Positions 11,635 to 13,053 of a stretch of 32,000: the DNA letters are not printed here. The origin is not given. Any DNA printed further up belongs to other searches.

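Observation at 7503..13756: Eight-gene overlapping operon: NrtR-like regulator + RibA-like + TrpF-like + two PRTases + formamidase-fold + HAD + kinase (no described pathway matches)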

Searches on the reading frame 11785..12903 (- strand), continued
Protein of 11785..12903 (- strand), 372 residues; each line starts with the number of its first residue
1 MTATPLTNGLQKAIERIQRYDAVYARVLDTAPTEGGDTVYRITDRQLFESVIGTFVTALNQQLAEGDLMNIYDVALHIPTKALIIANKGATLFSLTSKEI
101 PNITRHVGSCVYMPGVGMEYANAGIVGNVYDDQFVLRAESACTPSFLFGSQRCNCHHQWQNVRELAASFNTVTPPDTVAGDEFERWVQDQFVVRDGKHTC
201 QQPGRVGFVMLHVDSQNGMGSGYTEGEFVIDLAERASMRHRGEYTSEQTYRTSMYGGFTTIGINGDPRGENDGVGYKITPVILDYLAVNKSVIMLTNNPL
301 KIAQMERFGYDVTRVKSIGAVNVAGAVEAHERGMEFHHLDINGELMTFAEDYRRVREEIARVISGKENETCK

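Call 16: search_solved_structures(query=A1, max_evalue=1, show_alignments=2)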
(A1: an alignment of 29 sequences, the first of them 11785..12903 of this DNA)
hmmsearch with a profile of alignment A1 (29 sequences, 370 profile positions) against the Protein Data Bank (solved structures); distinct sequences matched with E-value up to 1: 5.
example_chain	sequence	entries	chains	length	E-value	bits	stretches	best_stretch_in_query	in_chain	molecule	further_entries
4rl4_A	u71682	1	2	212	0.021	16.8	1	261-311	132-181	GTP cyclohydrolase-2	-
2bz0_A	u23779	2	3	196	0.062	15.2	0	282-321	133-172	GTP CYCLOHYDROLASE II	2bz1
4i14_A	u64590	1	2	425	0.11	14.4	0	133-164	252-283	Riboflavin biosynthesis protein RibBA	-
6q56_A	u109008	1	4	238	0.75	11.7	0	10-55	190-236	tRNA (adenine(22)-N(1))-methyltransferase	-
3kwp_A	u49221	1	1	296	0.8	11.6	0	316-364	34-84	Predicted methyltransferase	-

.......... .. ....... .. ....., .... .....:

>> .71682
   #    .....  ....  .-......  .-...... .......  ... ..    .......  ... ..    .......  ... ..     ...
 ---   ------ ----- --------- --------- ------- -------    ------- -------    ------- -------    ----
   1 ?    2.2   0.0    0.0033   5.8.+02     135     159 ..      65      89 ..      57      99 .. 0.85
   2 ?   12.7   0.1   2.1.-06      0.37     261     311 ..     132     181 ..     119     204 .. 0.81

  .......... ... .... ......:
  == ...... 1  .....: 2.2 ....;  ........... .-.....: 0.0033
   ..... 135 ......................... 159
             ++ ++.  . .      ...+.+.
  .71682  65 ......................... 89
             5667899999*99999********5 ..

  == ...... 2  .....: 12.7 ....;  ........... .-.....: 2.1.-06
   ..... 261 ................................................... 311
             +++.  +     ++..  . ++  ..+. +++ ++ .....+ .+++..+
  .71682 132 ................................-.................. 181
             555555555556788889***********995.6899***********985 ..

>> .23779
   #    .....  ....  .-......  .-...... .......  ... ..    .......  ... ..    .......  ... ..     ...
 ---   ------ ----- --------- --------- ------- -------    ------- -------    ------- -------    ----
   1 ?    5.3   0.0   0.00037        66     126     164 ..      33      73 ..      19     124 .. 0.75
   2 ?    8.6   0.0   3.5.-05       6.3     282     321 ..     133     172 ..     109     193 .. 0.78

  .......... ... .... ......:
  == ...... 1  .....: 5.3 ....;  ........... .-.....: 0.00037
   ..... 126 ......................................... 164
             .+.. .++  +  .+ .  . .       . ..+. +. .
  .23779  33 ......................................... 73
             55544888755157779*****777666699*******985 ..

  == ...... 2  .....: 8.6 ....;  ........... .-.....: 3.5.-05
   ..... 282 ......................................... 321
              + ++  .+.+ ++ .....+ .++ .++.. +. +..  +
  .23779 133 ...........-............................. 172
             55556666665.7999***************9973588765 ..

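Call 17: find_related_loci(query=A1, collection=genome_contigs, flank=10000)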
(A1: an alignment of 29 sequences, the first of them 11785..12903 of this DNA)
Query A1 (372 aa) in genome_contigs; peptide patterns used: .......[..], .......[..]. (x = any residue, [..] = any of these).
79 stretches matched a pattern; 35 encode a relative of the query (tblastn E <= 1e-3); 33 distinct loci.
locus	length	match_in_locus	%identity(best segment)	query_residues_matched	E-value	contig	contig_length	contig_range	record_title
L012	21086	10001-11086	68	6-366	5e-178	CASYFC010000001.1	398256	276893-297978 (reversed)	MAG: uncultured Clostridia bacterium isolate extra-ERR2136572.1_1677762953 genome assembly, contig: NODE_1_length_398256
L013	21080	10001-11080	68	6-364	2e-176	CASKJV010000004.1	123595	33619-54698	MAG: uncultured Clostridia bacterium isolate 2B-dyr24-06_101207.3_1677751166 genome assembly, contig: NODE_21_length_123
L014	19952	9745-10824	67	6-364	5e-175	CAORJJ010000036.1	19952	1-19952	MAG TPA_asm: uncultured Clostridia bacterium isolate MGBC102161 genome assembly, contig: MGBC102161.36, whole genome sho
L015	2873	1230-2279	68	6-354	0e+0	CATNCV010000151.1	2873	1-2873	MAG TPA_asm: uncultured Clostridiaceae bacterium isolate MGG23553_1680015481 genome assembly, contig: SRR10120763_2188,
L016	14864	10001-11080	66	6-364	6e-174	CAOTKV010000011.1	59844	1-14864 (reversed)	MAG TPA_asm: uncultured Clostridia bacterium isolate MGBC114438 genome assembly, contig: MGBC114438.11, whole genome sho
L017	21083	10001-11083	68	1-360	7e-170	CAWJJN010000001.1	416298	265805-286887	MAG: uncultured Candidatus Saccharibacteria bacterium isolate MFD05674.bin.1.49 genome assembly, contig: contig_105183,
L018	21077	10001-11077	62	6-364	9e-164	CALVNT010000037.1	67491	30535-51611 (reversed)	MAG: uncultured Clostridia bacterium isolate E03__bin334 genome assembly, contig: E03__k127_2076937, whole genome shotgu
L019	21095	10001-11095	62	1-365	9e-162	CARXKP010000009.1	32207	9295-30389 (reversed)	MAG TPA_asm: uncultured Eubacteriales bacterium isolate MGBC157798 genome assembly, contig: MGBC157798.9, whole genome s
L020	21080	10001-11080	58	6-364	1e-152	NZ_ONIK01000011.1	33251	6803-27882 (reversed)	Uncultured Methanobrevibacter sp. isolate RUG338, whole genome shotgun sequence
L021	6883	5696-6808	55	6-371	7e-138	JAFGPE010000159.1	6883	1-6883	MAG: Candidatus Woesearchaeota archaeon isolate Zod_Metabat.672 k87_13925945, whole genome shotgun sequence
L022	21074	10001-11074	54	6-361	2e-137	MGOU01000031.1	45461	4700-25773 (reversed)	MAG: Clostridiales bacterium GWD2_32_19 gwd2_scaffold_432, whole genome shotgun sequence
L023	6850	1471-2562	54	6-367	2e-133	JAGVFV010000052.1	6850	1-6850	MAG: archaeon isolate DeMMO2_30 c_000000038221, whole genome shotgun sequence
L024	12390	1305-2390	51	3-362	3e-132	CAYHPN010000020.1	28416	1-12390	MAG TPA_asm: Candidatus Woesearchaeota archaeon isolate ERP119705_co14_220 genome assembly, contig: NODE_1306_length_284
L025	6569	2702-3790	50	9-369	1e-131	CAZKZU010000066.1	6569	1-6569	MAG TPA_asm: uncultured Methanosarcinales archaeon isolate SRP272421_co1_15 genome assembly, contig: NODE_43297_length_6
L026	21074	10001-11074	53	8-363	2e-131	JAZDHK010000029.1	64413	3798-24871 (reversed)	MAG: archaeon isolate MEGAHIT-group-0.318 k141_8219976, whole genome shotgun sequence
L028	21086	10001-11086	52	3-362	6e-128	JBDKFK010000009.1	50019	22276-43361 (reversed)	MAG: Candidatus Parcubacteria bacterium isolate farmington_2019_sw_WHONDRS-S19S_0053_A_bin.38 scaffold_0000149, whole ge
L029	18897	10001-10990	55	39-368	1e-127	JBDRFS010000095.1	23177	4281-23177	MAG: Candidatus Woesearchaeota archaeon isolate MEGAHIT-group-1.384 k141_5053572, whole genome shotgun sequence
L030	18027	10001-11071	55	9-363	1e-128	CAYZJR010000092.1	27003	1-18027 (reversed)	MAG TPA_asm: uncultured Candidatus Obscuribacterales bacterium isolate SRP287051_co1_159 genome assembly, contig: NODE_2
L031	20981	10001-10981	55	37-363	4e-122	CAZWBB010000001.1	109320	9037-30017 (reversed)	MAG TPA_asm: uncultured Methanosarcinales archaeon isolate SRP077602_co2_374 genome assembly, contig: NODE_209_length_10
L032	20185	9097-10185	48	2-363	2e-116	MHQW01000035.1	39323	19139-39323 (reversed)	MAG: Candidatus Sungbacteria bacterium RIFCSPLOWO2_02_FULL_51_17 rifcsplowo2_02_scaffold_4571, whole genome shotgun sequ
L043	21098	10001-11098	71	1-366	3e-180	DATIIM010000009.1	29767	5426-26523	MAG TPA_asm: Patescibacteria group bacterium isolate SMAG_U15665 k141_579317, whole genome shotgun sequence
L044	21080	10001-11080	53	6-364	6e-126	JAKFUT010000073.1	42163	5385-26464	MAG: Candidatus Obscuribacterales bacterium isolate D1_Bin_4 D1_0000740, whole genome shotgun sequence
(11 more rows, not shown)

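Call 25: predict_structure(alignment_id=A1)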
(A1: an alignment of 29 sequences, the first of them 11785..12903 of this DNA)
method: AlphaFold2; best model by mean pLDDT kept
length: 372 residues; sequences in the alignment: 29
mean_pLDDT: 83.6   pTM: 0.87
mean pLDDT of the five models: 83.6, 82.2, 82.0, 79.8, 78.3
residues with pLDDT >= 90: 193; 70-90: 107; 50-70: 58; < 50: 14
segments of 3 or more residues with pLDDT < 50: 143-151, 368-372
pLDDT, mean of each block of 10 residues (from residue 1): 88 91 95 84 96 88 96 95 95 92 94 84 94 89 44 67 92 92 95 92 93 70 69 69 85 83 74 86 96 90 94 79 58 65 69 90 67 34
secondary structure, 60 per line:
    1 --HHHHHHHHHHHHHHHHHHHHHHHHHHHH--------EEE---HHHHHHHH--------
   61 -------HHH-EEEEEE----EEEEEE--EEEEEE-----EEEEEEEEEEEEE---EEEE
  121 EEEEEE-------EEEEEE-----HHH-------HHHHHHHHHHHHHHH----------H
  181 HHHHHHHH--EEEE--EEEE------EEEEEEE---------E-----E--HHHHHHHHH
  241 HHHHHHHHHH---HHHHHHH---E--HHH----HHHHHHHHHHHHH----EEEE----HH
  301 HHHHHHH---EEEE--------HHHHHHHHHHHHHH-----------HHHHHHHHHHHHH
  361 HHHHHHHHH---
elements in order: H3-30 E39-41 H45-52 E72-77 E82-87 E90-95 E101-113 E117-126 E134-139 H155-169 H180-188 E191-194 E197-200 E207-213 H232-250 H254-260 H274-286 E291-294 H299-307 E311-314 H323-336 H348-369

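Call 29: fold_search(model_id=the predicted structure, library=pdb)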
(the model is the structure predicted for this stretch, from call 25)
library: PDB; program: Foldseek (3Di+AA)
matches with E <= 10: 222; with E <= 0.001: 1
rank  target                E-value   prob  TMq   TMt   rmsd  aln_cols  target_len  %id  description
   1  4rl4_A                5.7e-05  1.00  0.34  0.66   6.3       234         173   19  Crystal structure of GTP cyclohydrolase II from Helicobacter pylori 26695 (released 2015-08-26)
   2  7ej3_A                3.2e-03  1.00  0.36  0.34   7.1       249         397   11  UTP cyclohydrolase (released 2022-09-21)
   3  7ej3_B                3.8e-03  1.00  0.36  0.33   6.9       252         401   11  UTP cyclohydrolase (released 2022-09-21)
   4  7eev_A                4.8e-03  1.00  0.37  0.35   7.7       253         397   12  Structure of UTP cyclohydrolase (released 2021-07-28)
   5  7eev_B                5.7e-03  1.00  0.31  0.29   5.4       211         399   12  Structure of UTP cyclohydrolase (released 2021-07-28)
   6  3fcy_A                3.8e-01  0.06  0.15  0.17  15.3       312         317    7  Crystal Structure of Acetyl Xylan Esterase 1 from Thermoanaerobacterium sp. JW/SL YS485 (released 2009-11-17)
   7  8xiz_A                4.5e-01  0.06  0.16  0.15  14.1       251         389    9  Crystal structure of an epoxide hydrolase mutant A250IC/L344V from Aspergillus usamii E001 at 2.17 Angstroms resolutio (released 2024-02-07)
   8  6ix2_A                4.8e-01  0.05  0.15  0.14  13.9       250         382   10  Structure of the A214C/A250I mutant of an epoxide hydrolase from Aspergillus usamii E001 (AuEH2) at 1.48 Angstroms res (released 2019-12-11)
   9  6ix4_B                8.0e-01  0.04  0.16  0.15  14.1       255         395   10  Structure of an epoxide hydrolase from Aspergillus usamii E001 (AuEH2) at 1.51 Angstroms resolution (released 2019-12-11)
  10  3lwu                  1.0e+00  0.03  0.13  0.13  19.1       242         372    8  Crystal structure of Putative succinylglutamate desuccinylase/aspartoacylase (YP_749235.1) from Shewanella frigidimarinA (released 2010-03-23)
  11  9gbv_B                1.1e+00  0.02  0.09  0.05  17.3       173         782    9  E.coli gyrase holocomplex with chirally wrapped 217 bp DNA fragment (released 2024-08-21)
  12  2q2q_G                1.1e+00  0.11  0.09  0.13   9.6        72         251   15  Structure of D-3-Hydroxybutyrate Dehydrogenase from Pseudomonas putida (released 2007-10-30)
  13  1e3h                  1.3e+00  0.02  0.08  0.06  17.7       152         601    8  SeMet derivative of Streptomyces antibioticus PNPase/GPSI enzyme (released 2000-11-05)
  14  6ow4_H                1.4e+00  0.05  0.07  0.09   7.5        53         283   15  Structure of the NADH-bound form of 20beta-Hydroxysteroid Dehydrogenase from Bifidobacterium adolescentis strain L2-32 (released 2019-06-26)
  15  4myu                  1.8e+00  0.03  0.10  0.06  16.8       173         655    9  Crystal structure of elongation factor G mutant(EFG) (released 2014-08-06)
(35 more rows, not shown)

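Call 41: search_protein_families(library=padloc, proteins=[window:11785-12903:-], max_evalue=0.01)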
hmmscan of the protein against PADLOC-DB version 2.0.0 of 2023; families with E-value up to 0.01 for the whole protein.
window:11785-12903:- (372 aa): 0 families

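Call 67: find_related_loci(query=A1, collection=viral_contigs, flank=10000)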
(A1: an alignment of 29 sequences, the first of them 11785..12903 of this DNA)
Query A1 (372 aa) in viral_contigs; peptide patterns used: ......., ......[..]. (x = any residue, [..] = any of these).
70 stretches matched a pattern, but none encodes a relative of the query by tblastn (E <= 1e-3).

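Call 83: search_dna_similar(query=window:11785-12903:-, collection=plasmids, mode=protein, max_evalue=0.00001, max_rows=10)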
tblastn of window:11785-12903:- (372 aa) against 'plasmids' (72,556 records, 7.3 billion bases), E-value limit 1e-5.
No match.

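Call 88: search_protein_families(library=pfam, proteins=[L013:17349-19442:-, L012:6699-7709:+, L017:8703-9866:+, L017:7447-8694:+, L043:8413-8937:+, L043:9003-9485:+, L030:14990-16786:-, L044:8921-9784:-, L028:15941-17668:-, L032:8071-8904:-], max_evalue=0.0001)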
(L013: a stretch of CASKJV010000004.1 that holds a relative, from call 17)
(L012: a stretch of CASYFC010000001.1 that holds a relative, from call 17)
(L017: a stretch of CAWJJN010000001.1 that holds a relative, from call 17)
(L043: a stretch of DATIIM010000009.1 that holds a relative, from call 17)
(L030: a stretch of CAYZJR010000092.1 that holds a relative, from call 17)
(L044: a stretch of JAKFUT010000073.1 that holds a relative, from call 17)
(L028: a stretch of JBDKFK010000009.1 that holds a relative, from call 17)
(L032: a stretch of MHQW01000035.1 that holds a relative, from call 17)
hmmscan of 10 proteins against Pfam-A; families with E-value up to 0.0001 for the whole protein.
L013:17349-19442:- (697 aa): 2 families
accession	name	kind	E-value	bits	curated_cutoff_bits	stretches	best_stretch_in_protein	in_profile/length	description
PF02540.23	NAD_synthase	-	6.4e-29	101.2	21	1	396-561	9-167/242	NAD synthase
PF00795.27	CN_hydrolase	-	4.2e-16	59.5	23.2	1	44-311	2-252/256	Carbon-nitrogen hydrolase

L012:6699-7709:+ (336 aa): 3 families
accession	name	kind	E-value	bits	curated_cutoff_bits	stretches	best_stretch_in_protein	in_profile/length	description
PF13379.11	NMT1_2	-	8.1e-21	75.4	24.7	1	48-266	18-250/252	NMT1-like family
PF09084.16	NMT1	-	1.5e-17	64.7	20.5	1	50-258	6-212/216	NMT1/THI5 like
PF12974.12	Phosphonate-bd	-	6.2e-09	36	27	1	61-204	25-171/242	ABC transporter, phosphonate, periplasmic substrate-binding protein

L017:8703-9866:+ (387 aa): 0 families

L017:7447-8694:+ (415 aa): 0 families

L043:8413-8937:+ (174 aa): 0 families

L043:9003-9485:+ (160 aa): 0 families

L030:14990-16786:- (598 aa): 0 families

L044:8921-9784:- (287 aa): 3 families
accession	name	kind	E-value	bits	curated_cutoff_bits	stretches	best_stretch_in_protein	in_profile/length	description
PF13419.12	HAD_2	-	4e-21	76.4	23.8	1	2-196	1-177/178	Haloacid dehalogenase-like hydrolase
PF00702.32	Hydrolase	-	2.2e-19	71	26.4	1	2-191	4-191/191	haloacid dehalogenase-like hydrolase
PF13242.12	Hydrolase_like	-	8.9e-08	32.4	22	1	152-204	3-55/75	HAD-hyrolase-like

L028:15941-17668:- (575 aa): 4 families
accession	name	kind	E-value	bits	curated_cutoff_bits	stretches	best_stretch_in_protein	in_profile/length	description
PF08676.16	MutL_C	-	3.4e-38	131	25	1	388-532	1-142/142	MutL C terminal dimerisation domain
PF01119.25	DNA_mis_repair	-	1.3e-32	112.4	26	1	213-326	5-118/119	DNA mismatch repair protein, C-terminal domain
PF13589.12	HATPase_c_3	-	5.2e-13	49.6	25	1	25-118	4-97/137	Histidine kinase-, DNA gyrase B-, and HSP90-like ATPase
PF02518.31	HATPase_c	-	2.8e-07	31.4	26.4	1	23-84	5-64/111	Histidine kinase-, DNA gyrase B-, and HSP90-like ATPase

L032:8071-8904:- (277 aa): 2 families
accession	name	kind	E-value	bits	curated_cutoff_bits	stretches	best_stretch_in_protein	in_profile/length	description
PF01978.25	TrmB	-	7.5e-15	55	25.6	1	35-100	3-67/68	Sugar-specific transcriptional regulator TrmB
PF08221.17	HTH_9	-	5.5e-05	23.6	23.4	0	43-87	16-60/62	RNA polymerase III subunit RPC82 helix-turn-helix domain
